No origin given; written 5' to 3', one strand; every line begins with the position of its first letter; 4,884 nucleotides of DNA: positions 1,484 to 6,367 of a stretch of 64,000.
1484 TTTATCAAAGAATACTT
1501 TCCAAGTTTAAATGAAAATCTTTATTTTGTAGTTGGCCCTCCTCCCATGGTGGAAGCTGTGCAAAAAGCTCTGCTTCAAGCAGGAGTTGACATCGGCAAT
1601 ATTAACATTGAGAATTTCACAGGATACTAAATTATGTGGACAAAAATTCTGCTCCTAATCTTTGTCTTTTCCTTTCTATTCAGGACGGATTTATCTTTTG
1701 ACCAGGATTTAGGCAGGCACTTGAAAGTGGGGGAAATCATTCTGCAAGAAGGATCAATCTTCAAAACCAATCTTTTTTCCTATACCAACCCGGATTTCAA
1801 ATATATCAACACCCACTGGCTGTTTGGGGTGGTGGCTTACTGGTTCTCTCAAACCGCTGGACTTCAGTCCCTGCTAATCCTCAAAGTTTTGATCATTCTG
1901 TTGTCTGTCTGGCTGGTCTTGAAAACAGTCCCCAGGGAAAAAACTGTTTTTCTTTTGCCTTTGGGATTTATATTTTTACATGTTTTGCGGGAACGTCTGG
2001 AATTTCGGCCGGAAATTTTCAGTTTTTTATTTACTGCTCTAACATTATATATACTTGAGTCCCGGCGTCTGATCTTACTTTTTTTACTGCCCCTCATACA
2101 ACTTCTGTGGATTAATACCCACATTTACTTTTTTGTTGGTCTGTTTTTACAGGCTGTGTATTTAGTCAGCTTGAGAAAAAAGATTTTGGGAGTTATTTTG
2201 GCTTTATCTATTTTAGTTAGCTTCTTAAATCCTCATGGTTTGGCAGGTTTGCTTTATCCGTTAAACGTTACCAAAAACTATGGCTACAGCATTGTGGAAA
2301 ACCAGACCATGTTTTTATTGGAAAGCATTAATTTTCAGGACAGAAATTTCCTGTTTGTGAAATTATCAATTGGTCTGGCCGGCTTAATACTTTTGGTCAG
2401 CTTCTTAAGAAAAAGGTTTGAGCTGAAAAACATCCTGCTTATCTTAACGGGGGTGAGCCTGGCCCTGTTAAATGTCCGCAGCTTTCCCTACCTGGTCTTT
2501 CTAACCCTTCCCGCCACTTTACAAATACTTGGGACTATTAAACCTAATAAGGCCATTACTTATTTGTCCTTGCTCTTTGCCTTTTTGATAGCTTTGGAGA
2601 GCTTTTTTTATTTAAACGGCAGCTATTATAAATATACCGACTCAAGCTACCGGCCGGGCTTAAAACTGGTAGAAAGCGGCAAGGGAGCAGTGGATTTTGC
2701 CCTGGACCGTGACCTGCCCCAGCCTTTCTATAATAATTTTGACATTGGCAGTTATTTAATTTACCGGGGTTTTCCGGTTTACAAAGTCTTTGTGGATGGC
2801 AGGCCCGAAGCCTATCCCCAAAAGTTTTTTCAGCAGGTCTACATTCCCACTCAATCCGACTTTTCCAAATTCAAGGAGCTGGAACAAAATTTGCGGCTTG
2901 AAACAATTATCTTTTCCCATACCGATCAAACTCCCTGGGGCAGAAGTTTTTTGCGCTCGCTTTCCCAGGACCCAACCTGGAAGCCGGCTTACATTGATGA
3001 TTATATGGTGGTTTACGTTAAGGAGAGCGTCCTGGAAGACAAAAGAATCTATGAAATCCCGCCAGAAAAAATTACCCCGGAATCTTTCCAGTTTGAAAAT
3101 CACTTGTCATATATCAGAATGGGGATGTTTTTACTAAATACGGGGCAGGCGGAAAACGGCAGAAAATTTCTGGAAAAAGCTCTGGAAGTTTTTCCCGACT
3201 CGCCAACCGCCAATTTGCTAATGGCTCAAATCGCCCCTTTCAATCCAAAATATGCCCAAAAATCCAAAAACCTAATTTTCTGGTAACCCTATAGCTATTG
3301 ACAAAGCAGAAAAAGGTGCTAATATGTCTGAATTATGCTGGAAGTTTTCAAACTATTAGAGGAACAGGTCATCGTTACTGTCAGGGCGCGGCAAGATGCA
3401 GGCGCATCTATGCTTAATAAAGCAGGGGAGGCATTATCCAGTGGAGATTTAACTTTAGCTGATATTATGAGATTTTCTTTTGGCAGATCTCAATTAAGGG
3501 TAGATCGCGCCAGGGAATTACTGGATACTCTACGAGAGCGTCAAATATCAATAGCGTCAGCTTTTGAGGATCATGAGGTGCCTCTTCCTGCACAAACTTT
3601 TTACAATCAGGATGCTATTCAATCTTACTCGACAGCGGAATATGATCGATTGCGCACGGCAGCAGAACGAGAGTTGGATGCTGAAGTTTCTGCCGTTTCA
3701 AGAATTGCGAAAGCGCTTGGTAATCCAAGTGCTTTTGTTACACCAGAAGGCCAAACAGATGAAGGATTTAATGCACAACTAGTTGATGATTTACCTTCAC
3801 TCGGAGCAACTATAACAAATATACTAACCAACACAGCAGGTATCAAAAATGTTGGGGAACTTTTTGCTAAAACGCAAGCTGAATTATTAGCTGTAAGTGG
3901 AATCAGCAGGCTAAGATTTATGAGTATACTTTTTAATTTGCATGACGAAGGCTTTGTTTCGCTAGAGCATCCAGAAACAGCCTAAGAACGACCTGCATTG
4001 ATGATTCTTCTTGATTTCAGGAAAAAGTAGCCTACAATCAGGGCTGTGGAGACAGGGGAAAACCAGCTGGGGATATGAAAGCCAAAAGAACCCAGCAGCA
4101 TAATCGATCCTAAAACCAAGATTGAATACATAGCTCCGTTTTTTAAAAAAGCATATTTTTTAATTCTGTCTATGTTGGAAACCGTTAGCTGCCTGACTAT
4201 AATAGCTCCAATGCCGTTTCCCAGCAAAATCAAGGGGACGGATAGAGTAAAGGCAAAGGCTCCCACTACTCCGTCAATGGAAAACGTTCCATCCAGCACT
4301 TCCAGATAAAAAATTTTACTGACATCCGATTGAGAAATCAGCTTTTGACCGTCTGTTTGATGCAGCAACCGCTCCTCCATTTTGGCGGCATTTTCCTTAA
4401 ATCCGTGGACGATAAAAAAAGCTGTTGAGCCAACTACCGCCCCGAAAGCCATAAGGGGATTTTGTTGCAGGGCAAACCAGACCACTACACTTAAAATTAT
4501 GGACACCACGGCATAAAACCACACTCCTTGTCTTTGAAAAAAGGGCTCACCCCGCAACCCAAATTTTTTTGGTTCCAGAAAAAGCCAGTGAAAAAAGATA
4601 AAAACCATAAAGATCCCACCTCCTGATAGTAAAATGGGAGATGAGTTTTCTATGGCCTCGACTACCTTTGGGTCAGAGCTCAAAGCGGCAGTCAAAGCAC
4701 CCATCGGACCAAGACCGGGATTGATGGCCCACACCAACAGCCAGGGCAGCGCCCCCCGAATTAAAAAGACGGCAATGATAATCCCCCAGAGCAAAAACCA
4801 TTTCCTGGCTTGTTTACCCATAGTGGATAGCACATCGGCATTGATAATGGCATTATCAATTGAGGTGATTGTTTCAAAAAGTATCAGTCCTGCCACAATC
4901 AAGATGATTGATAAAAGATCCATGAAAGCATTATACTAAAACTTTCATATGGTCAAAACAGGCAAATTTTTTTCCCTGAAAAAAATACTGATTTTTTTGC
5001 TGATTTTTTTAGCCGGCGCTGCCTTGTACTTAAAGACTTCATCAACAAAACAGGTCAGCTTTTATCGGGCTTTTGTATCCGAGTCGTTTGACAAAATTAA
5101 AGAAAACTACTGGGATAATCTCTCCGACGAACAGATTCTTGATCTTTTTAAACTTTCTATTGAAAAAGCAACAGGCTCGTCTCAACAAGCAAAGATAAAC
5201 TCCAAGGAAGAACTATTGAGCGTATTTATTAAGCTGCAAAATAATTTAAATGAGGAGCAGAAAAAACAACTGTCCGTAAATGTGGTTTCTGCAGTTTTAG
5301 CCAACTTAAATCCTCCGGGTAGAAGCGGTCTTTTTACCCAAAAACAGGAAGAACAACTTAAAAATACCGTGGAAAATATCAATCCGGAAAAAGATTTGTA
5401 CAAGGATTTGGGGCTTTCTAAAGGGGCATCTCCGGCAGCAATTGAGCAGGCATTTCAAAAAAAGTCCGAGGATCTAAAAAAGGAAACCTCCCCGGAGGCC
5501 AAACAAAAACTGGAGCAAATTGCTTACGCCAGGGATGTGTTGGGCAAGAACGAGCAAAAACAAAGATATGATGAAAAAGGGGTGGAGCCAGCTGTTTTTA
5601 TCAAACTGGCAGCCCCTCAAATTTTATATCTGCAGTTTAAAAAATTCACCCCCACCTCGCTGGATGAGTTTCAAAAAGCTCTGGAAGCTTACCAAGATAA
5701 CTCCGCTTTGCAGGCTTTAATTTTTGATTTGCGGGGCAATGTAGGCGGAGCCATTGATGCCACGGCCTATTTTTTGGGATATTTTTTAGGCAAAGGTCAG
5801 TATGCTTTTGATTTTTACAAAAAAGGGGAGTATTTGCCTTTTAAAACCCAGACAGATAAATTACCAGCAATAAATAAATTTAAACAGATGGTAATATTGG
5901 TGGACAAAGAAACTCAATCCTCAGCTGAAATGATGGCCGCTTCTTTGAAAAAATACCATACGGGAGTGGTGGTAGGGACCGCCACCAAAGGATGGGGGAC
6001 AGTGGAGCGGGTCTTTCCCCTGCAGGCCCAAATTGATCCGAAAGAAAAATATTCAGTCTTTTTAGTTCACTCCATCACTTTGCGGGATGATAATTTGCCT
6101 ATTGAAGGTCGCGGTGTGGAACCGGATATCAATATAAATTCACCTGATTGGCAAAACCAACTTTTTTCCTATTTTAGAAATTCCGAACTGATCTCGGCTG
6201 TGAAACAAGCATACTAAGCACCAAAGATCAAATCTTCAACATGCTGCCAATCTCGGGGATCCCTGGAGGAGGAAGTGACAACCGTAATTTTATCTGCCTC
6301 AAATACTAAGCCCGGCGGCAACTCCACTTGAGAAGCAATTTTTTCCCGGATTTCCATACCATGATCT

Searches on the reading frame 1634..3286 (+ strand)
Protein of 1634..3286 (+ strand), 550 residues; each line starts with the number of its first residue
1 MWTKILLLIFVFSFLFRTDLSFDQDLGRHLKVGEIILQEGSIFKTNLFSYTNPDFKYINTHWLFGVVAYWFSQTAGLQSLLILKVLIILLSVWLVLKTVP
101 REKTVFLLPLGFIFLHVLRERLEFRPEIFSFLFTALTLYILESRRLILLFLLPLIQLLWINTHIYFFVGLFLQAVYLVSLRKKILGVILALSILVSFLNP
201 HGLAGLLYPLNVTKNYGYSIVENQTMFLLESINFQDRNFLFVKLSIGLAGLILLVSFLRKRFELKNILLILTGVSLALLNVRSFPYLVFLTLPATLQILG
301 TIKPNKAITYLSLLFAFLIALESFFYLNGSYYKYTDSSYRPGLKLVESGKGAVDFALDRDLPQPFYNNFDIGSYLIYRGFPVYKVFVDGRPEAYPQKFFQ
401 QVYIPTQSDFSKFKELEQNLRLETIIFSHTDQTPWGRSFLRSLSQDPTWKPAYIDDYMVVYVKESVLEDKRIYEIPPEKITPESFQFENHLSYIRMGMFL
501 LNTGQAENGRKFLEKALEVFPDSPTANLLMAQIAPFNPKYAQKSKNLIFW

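Call 58: search_protein_families(library=pfam, proteins=[window:1634-3286:+], max_evalue=0.001)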
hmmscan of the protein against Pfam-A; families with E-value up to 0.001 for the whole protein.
window:1634-3286:+ (550 aa): 1 family
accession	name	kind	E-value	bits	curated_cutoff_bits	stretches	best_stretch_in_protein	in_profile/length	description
PF13428.12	TPR_14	-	0.00041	21.2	23.5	1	494-533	5-44/44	Tetratricopeptide repeat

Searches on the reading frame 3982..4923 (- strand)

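Call 58: search_protein_families(library=pfam, proteins=[window:3982-4923:-], max_evalue=0.001)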
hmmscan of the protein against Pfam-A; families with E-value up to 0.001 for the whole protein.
window:3982-4923:- (313 aa): 2 families
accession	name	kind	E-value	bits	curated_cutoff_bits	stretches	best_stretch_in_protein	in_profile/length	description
PF04332.21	DUF475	-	2e-45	156.3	27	1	22-304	1-286/293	Protein of unknown function (DUF475)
PF03741.22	TerC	-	1.8e-16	60.9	27.8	2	13-153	3-116/178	Integral membrane protein TerC family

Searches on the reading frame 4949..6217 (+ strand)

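Call 58: search_protein_families(library=pfam, proteins=[window:4949-6217:+], max_evalue=0.001)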
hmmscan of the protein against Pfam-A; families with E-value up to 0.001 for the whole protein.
window:4949-6217:+ (422 aa): 2 families
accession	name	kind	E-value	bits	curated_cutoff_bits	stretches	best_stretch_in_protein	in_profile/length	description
PF03572.23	Peptidase_S41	-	4.1e-26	92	24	1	225-396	2-165/165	Peptidase family S41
PF00226.36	DnaJ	-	8.5e-07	29.4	27.8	1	149-208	1-63/63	DnaJ domain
